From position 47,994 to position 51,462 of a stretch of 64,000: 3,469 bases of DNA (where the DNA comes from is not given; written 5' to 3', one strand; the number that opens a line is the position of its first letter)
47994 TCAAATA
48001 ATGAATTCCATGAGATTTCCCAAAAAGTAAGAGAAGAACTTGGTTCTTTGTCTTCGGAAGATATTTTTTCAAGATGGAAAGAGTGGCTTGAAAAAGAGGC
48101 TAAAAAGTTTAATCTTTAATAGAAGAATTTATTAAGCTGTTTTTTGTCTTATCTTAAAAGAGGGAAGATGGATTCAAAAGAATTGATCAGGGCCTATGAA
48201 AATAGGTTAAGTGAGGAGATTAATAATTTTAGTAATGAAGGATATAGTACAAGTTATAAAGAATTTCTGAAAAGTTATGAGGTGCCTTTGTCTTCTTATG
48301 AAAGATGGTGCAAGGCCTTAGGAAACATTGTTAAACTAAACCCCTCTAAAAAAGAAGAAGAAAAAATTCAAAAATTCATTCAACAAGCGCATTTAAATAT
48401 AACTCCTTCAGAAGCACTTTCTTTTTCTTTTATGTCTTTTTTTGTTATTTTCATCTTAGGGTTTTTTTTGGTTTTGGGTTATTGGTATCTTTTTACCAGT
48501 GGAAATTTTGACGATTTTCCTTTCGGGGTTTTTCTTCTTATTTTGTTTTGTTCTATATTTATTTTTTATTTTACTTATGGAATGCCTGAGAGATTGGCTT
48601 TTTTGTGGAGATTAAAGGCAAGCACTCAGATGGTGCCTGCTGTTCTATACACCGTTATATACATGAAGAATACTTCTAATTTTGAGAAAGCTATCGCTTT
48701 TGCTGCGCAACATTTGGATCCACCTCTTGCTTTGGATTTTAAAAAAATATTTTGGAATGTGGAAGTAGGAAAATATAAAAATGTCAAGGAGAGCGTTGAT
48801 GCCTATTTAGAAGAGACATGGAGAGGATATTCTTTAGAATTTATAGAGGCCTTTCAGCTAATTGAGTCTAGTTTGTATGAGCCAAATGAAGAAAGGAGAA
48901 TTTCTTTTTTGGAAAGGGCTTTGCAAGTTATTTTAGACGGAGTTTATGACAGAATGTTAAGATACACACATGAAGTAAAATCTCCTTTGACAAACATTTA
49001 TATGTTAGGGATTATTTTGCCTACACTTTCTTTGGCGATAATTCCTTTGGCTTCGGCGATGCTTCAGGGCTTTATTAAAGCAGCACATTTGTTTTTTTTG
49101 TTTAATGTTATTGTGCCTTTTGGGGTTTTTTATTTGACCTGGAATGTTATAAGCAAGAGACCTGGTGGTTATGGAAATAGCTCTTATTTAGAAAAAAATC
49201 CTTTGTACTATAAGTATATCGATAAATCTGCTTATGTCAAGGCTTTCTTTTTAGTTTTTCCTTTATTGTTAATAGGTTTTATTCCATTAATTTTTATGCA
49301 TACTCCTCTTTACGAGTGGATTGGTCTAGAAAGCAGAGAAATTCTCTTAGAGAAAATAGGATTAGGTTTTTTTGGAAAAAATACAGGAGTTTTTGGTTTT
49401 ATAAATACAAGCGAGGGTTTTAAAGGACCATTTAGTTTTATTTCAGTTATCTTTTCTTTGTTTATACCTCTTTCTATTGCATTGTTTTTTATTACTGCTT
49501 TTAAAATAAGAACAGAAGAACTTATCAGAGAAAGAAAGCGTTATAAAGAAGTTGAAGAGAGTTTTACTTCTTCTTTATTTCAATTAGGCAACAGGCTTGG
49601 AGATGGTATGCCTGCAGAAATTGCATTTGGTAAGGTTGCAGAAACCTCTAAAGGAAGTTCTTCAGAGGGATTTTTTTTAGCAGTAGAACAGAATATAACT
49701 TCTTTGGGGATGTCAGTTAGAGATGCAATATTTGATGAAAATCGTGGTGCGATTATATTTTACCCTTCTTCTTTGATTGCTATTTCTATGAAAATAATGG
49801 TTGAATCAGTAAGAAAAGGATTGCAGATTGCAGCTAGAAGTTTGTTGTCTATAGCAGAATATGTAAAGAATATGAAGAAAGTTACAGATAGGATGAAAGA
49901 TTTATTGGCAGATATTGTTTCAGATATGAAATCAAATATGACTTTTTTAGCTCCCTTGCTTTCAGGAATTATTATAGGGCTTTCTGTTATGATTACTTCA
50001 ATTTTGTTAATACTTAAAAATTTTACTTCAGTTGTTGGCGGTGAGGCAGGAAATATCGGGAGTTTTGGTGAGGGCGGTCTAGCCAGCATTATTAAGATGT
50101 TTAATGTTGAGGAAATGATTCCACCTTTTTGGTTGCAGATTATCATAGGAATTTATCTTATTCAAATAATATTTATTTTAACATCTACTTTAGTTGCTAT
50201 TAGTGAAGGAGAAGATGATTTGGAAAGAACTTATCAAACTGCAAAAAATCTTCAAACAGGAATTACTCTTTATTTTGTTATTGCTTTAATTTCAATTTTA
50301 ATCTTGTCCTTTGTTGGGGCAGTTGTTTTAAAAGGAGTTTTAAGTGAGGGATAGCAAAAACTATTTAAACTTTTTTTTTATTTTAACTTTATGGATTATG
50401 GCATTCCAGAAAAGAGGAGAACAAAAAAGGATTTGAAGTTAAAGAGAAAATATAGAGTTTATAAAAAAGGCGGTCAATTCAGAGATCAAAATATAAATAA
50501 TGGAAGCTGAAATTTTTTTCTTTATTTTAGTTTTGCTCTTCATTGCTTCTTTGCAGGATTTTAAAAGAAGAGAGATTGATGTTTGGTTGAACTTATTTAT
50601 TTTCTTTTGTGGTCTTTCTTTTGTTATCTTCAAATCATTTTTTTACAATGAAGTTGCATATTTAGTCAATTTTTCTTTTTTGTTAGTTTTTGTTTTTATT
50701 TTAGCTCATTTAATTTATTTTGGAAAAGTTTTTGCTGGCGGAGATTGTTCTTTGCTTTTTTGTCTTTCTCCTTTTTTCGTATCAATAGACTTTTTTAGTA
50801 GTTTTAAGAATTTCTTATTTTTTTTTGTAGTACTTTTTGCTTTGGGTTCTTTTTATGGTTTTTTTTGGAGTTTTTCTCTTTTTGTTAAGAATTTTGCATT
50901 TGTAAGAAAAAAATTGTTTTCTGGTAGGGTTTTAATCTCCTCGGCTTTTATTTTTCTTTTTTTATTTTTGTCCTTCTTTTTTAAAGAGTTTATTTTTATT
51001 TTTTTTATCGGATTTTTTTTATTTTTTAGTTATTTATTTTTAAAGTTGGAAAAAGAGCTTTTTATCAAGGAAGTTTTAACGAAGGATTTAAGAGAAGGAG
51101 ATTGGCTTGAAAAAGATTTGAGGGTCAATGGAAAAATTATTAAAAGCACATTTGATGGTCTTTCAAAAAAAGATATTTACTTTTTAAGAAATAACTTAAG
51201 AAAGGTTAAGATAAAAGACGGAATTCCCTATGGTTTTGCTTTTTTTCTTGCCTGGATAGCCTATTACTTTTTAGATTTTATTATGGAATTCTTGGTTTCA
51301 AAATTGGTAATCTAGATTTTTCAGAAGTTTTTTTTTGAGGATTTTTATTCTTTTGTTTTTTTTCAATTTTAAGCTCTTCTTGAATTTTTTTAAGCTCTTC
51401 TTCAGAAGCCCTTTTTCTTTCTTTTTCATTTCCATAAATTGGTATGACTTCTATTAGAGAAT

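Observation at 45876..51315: Core of an archaeal type IV pilus assembly machine (FlaI-like ATPase, FlaJ/TadC-like platform, FlaK/PibD-like peptidase) with no archaellins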

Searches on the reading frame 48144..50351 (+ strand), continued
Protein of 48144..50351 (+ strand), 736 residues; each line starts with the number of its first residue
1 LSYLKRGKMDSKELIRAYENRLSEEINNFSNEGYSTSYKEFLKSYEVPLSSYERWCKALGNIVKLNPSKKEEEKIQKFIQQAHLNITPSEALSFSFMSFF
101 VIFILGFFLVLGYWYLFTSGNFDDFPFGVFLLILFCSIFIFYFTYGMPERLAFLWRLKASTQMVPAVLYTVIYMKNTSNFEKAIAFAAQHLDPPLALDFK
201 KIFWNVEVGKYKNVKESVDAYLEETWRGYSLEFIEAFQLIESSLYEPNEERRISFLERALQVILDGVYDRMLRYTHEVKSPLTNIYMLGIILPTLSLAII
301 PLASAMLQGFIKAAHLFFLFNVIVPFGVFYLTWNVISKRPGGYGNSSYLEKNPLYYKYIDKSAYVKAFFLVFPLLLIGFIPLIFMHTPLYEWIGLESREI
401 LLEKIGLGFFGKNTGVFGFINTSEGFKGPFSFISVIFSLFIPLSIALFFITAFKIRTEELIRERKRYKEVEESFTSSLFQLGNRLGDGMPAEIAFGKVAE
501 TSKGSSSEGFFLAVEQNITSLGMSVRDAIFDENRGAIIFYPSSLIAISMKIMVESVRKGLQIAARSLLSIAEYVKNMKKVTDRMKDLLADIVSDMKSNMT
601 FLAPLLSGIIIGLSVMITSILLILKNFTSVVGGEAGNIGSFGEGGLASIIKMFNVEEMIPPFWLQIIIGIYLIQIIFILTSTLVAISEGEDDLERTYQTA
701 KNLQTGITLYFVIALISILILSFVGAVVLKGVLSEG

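Call 61: search_protein_representatives(alignment_id=A1)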
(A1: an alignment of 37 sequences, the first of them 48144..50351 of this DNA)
Query: 37 sequences, 731 profile positions. Proteins with E-value up to 0.001 (for the whole library): 1222; up to 1e-10: 886; up to 1e-30: 476. The best 150 are listed.
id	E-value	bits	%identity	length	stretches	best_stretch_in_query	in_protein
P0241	0.0e+00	1095.3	-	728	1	3-728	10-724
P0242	5.2e-231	785.5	-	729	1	5-726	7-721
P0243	5.6e-221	752.3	-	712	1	5-730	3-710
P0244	5.9e-219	745.7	-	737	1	4-730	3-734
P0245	1.3e-202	691.7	-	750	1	6-724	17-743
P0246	5.1e-192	656.6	-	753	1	5-726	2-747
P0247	1.2e-186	638.8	-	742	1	6-729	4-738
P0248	2.2e-185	634.7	-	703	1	30-725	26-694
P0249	6.6e-185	633.1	-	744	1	5-730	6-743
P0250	7.0e-183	626.4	-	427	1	298-730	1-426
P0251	2.2e-182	624.7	-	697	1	21-726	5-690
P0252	1.2e-181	622.4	-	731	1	15-729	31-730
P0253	1.8e-181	621.7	-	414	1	5-418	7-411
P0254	7.1e-179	613.1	-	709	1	5-726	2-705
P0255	2.5e-165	568.4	-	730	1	6-723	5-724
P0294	1.1e-111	391.0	-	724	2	436-717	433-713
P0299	6.4e-110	385.2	-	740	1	33-723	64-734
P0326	2.0e-100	353.8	-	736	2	452-715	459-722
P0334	2.6e-98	346.8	-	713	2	437-718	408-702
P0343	1.5e-93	331.0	-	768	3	434-711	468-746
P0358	1.5e-88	314.5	-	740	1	8-717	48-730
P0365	4.6e-86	306.3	-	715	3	425-714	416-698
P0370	7.0e-85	302.4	-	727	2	440-716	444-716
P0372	2.7e-84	300.5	-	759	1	63-716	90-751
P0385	5.0e-80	286.4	-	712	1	67-715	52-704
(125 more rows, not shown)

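Call 63: search_protein_families(library=pfam, alignment_id=A4, max_evalue=0.01)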
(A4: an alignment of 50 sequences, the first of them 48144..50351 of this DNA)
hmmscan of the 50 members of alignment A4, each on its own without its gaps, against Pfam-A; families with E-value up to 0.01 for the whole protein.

A. member 1, window:48144-50351:+ (736 aa): 0 families

B. families by the number of members that match (of 50 scanned): 9 families
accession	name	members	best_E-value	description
PF00482.28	T2SSF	24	3.2e-10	Type II secretion system (T2SS), protein F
PF20990.2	DUF2207_C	4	4.8e-05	Predicted membrane protein (DUF2207) C-terminal domain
PF09548.15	Spore_III_AB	3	1.3e-05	Stage III sporulation protein AB (spore_III_AB)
PF22271.1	DUF6955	1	0.0036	Family of unknown function (DUF6955)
PF08638.16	Med14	1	0.0037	Mediator complex subunit MED14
PF04145.20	Ctr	1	0.0049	Ctr copper transporter family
PF20572.3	DUF6781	1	0.0065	Family of unknown function (DUF6781)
PF20237.3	DUF6594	1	0.0067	Family of unknown function (DUF6594)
PF03839.21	Sec62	1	0.0068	Translocation protein Sec62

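Call 64: search_solved_structures(query=A4, max_evalue=10, show_alignments=2)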
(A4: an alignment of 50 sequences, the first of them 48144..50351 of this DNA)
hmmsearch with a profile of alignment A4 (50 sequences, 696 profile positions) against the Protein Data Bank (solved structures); distinct sequences matched with E-value up to 10: 5.
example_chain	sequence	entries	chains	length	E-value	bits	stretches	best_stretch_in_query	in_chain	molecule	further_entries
2vma_A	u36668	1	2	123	0.18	13.1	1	444-497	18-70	GENERAL SECRETION PATHWAY PROTEIN F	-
2vmb_A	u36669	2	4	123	0.18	13.1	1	444-497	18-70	GENERAL SECRETION PATHWAY PROTEIN F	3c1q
9s7t_B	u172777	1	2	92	1.1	10.5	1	229-277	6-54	DBS5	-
7x9c_R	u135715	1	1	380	2.9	9.1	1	334-446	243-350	Neuropeptide Y receptor type 4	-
5hhe_D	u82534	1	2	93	6.8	7.9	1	6-57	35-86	Beclin-1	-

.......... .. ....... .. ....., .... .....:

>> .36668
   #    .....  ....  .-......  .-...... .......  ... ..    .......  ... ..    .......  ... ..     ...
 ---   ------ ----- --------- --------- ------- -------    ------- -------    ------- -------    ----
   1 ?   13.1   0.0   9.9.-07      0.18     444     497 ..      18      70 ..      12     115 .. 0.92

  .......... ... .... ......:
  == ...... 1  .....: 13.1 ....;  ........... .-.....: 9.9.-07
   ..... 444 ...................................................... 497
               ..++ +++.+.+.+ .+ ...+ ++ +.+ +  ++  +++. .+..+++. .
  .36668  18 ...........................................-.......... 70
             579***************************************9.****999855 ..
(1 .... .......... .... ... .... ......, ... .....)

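Call 66: search_protein_families(library=pfam, proteins=[P0343, P0365, P0370, P0326, P0334, P0294, P0372, P0385, P0299, P0358], max_evalue=0.05)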
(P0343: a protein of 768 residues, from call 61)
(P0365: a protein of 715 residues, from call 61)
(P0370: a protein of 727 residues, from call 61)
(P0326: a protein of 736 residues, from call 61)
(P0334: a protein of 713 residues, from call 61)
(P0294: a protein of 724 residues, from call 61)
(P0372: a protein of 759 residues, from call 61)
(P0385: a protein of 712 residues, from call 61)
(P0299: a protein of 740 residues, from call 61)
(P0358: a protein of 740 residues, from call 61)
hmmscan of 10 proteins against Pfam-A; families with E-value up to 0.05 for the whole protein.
P0343 (768 aa): 2 families
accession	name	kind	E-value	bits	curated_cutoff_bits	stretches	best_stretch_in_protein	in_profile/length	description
PF00482.28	T2SSF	-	0.00016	22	25.2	1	244-373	4-125/125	Type II secretion system (T2SS), protein F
PF06305.16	LapA_dom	-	0.018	15.4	28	1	462-505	12-55/64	Lipopolysaccharide assembly protein A domain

P0365 (715 aa): 1 family
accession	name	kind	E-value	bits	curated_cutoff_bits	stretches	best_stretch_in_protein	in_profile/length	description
PF09548.15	Spore_III_AB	-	0.0014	19.1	32.5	0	459-550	62-154/170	Stage III sporulation protein AB (spore_III_AB)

P0370 (727 aa): 0 families

P0326 (736 aa): 1 family
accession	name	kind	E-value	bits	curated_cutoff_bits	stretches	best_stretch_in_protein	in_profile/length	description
PF00482.28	T2SSF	-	0.00047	20.6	25.2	1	479-608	2-121/125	Type II secretion system (T2SS), protein F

P0334 (713 aa): 4 families
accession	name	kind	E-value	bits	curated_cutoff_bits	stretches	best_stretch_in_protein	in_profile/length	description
PF00482.28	T2SSF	-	0.0029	18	25.2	0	448-576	3-121/125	Type II secretion system (T2SS), protein F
PF03839.21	Sec62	-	0.0068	16.7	27.8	1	277-333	99-154/191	Translocation protein Sec62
PF09957.15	VapB_antitoxin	-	0.022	15.1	23.4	0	210-223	26-39/47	Bacterial antitoxin of type II TA system, VapB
PF20990.2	DUF2207_C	-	0.034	14.3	33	0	261-347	118-198/247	Predicted membrane protein (DUF2207) C-terminal domain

P0294 (724 aa): 0 families

P0372 (759 aa): 1 family
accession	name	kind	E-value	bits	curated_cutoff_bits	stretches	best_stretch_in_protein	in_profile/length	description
PF20990.2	DUF2207_C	-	0.0087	16.2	33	0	120-186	132-197/247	Predicted membrane protein (DUF2207) C-terminal domain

P0385 (712 aa): 2 families
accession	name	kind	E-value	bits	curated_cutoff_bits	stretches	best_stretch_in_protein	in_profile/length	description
PF00482.28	T2SSF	-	3e-05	24.4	25.2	1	161-282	14-125/125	Type II secretion system (T2SS), protein F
PF24563.1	KH_Mug60-KHD4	-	0.032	14.5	27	0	556-589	7-40/70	Mug60/KHD4 KH type I domain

P0299 (740 aa): 0 families

P0358 (740 aa): 0 families

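Call 69: search_protein_families(library=pfam, alignment_id=A5, max_evalue=0.01)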
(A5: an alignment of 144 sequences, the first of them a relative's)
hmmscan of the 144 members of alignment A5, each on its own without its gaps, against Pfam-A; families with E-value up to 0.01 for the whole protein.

A. member 1, L013:12501-13013:+ (171 aa): 0 families

B. families by the number of members that match (of 144 scanned): 18 families
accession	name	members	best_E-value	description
PF13488.11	Gly-zipper_Omp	1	1.9e-05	Glycine zipper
PF11337.13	DUF3139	1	0.00026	Protein of unknown function (DUF3139)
PF12677.13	DUF3797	1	0.0015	Domain of unknown function (DUF3797)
PF25425.1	YfjL_N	1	0.0019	YfjL-like, N-terminal domain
PF12072.13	RNase_Y_N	1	0.0025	RNase Y N-terminal region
PF13441.11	Gly-zipper_YMGG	1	0.0031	YMGG-like Gly-zipper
PF18895.5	T4SS_pilin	1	0.0036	Type IV secretion system pilin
PF19592.4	DUF6097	1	0.0038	Family of unknown function (DUF6097)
PF13203.12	DUF2201_N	1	0.0044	Putative metallopeptidase domain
PF04647.20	AgrB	1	0.0045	Accessory gene regulator B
PF24405.1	Pua-like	1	0.0055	Pua-like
PF11031.13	Phage_holin_T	1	0.0056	Bacteriophage T holin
PF01810.24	LysE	1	0.0059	LysE type translocator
PF10066.14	DUF2304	1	0.0075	Uncharacterized conserved protein (DUF2304)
PF03739.19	LptF_LptG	1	0.0085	Lipopolysaccharide export system permease LptF/LptG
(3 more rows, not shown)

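Call 90: search_protein_families(library=pfam, proteins=[L013:12174-12335:+, L033:2899-3048:+, L055:12381-12545:+, L019:7970-8119:+, L053:12639-12812:+, L063:12194-12358:+, L075:12544-12693:+, L022:15002-15109:+], max_evalue=5)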
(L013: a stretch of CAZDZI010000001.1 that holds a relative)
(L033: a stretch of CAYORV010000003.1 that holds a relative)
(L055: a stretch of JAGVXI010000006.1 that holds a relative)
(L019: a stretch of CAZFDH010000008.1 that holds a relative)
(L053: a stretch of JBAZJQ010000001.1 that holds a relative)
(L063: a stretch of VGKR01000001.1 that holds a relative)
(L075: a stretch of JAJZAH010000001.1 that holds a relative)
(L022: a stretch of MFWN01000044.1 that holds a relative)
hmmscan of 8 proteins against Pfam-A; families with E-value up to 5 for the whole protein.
L013:12174-12335:+ (54 aa): 4 families
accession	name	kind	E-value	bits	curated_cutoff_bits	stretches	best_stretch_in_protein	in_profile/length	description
PF11368.13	DUF3169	-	0.092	12.8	31.6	1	7-38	42-74/250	Protein of unknown function (DUF3169)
PF24308.1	DUF7487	-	0.14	12.4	27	1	6-48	171-213/220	Family of unknown function (DUF7487)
PF11666.13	DUF2933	-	0.19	12.3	21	0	6-26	13-33/52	Protein of unknown function (DUF2933)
PF14798.11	Ca_hom_mod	-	0.35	10.4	25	1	11-33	178-200/252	Calcium homeostasis modulator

L033:2899-3048:+ (50 aa): 0 families

L055:12381-12545:+ (55 aa): 2 families
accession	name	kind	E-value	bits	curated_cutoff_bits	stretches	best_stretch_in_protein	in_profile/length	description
PF11368.13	DUF3169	-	0.035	14.1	31.6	1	13-42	49-78/250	Protein of unknown function (DUF3169)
PF10661.14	EssA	-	0.36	11.1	24.1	1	15-37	121-143/147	WXG100 protein secretion system (Wss), protein EssA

L019:7970-8119:+ (50 aa): 0 families

L053:12639-12812:+ (58 aa): 2 families
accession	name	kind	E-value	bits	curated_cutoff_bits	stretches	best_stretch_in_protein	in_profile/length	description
PF06624.17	RAMP4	-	0.037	14.4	24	1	11-31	29-49/60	Ribosome associated membrane protein RAMP4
PF13624.11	SurA_N_3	-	1.2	9.4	27.2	1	3-42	2-37/162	SurA-like N-terminal domain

L063:12194-12358:+ (55 aa): 3 families
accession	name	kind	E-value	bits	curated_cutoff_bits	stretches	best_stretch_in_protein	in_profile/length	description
PF17336.7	DUF5368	-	0.011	16.5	25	1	14-45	17-48/112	Family of unknown function (DUF5368)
PF11368.13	DUF3169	-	0.032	14.3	31.6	1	14-42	48-77/250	Protein of unknown function (DUF3169)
PF10661.14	EssA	-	1.6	9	24.1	1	16-39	121-144/147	WXG100 protein secretion system (Wss), protein EssA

L075:12544-12693:+ (50 aa): 2 families
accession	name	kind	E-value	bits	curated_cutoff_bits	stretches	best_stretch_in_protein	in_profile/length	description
PF11368.13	DUF3169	-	0.016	15.2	31.6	1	8-34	48-75/250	Protein of unknown function (DUF3169)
PF23529.1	Microp_apicomplexa_16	-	0.11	12.9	27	1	14-33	33-52/73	Apicomplexa microprotein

L022:15002-15109:+ (36 aa): 0 families

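Call 91: search_protein_families(library=ncbifam, proteins=[L013:12174-12335:+, L033:2899-3048:+], max_evalue=1)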
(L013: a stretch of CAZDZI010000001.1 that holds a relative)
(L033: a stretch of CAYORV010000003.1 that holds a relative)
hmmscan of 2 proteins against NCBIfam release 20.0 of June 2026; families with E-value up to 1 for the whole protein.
L013:12174-12335:+ (54 aa): 2 families
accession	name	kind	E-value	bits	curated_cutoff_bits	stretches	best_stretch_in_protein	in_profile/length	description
NF038277.1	accessory_MacP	equivalog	0.0081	16.6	45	1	7-35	68-96/98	cell wall synthase accessory phosphoprotein MacP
NF052364.1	slr1957_fam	equivalog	0.11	12.8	77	1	2-37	47-82/104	slr1957 family protein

L033:2899-3048:+ (50 aa): 0 families

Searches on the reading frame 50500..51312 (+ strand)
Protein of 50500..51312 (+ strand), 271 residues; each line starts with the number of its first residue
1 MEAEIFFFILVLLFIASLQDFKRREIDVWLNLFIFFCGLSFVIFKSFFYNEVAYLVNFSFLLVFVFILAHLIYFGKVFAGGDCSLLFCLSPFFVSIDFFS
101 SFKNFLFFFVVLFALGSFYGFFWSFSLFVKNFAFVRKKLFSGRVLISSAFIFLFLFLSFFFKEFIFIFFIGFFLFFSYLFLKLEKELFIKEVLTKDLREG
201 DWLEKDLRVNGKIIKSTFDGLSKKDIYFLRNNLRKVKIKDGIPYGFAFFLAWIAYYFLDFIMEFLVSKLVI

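Call 3: search_protein_families(library=pfam, proteins=[window:50500-51312:+], max_evalue=0.01)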
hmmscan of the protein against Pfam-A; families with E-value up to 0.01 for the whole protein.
window:50500-51312:+ (271 aa): 1 family
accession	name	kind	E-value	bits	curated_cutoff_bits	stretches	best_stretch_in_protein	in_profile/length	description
PF01478.23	Peptidase_A24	-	5.5e-07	30.4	26.5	1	8-120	2-103/104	Type IV leader peptidase family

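Call 4: search_protein_families(library=ncbifam, proteins=[window:50500-51312:+], max_evalue=0.01)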
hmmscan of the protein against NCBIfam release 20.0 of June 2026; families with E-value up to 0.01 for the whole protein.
window:50500-51312:+ (271 aa): 1 family
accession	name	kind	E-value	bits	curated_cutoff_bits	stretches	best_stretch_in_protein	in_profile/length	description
NF040695.1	FlaK_Arch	equivalog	6.5e-06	25.9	330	1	7-132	4-136/230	preflagellin peptidase FlaK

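Call 37: search_solved_structures(query=window:50500-51312:+, max_evalue=10, show_alignments=2)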
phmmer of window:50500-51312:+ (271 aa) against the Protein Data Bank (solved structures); distinct sequences matched with E-value up to 10: 1.
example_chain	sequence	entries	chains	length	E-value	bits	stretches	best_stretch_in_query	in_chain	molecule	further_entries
3s0x_A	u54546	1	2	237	2.5e-05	27.4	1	12-139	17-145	Peptidase A24B, FlaK domain protein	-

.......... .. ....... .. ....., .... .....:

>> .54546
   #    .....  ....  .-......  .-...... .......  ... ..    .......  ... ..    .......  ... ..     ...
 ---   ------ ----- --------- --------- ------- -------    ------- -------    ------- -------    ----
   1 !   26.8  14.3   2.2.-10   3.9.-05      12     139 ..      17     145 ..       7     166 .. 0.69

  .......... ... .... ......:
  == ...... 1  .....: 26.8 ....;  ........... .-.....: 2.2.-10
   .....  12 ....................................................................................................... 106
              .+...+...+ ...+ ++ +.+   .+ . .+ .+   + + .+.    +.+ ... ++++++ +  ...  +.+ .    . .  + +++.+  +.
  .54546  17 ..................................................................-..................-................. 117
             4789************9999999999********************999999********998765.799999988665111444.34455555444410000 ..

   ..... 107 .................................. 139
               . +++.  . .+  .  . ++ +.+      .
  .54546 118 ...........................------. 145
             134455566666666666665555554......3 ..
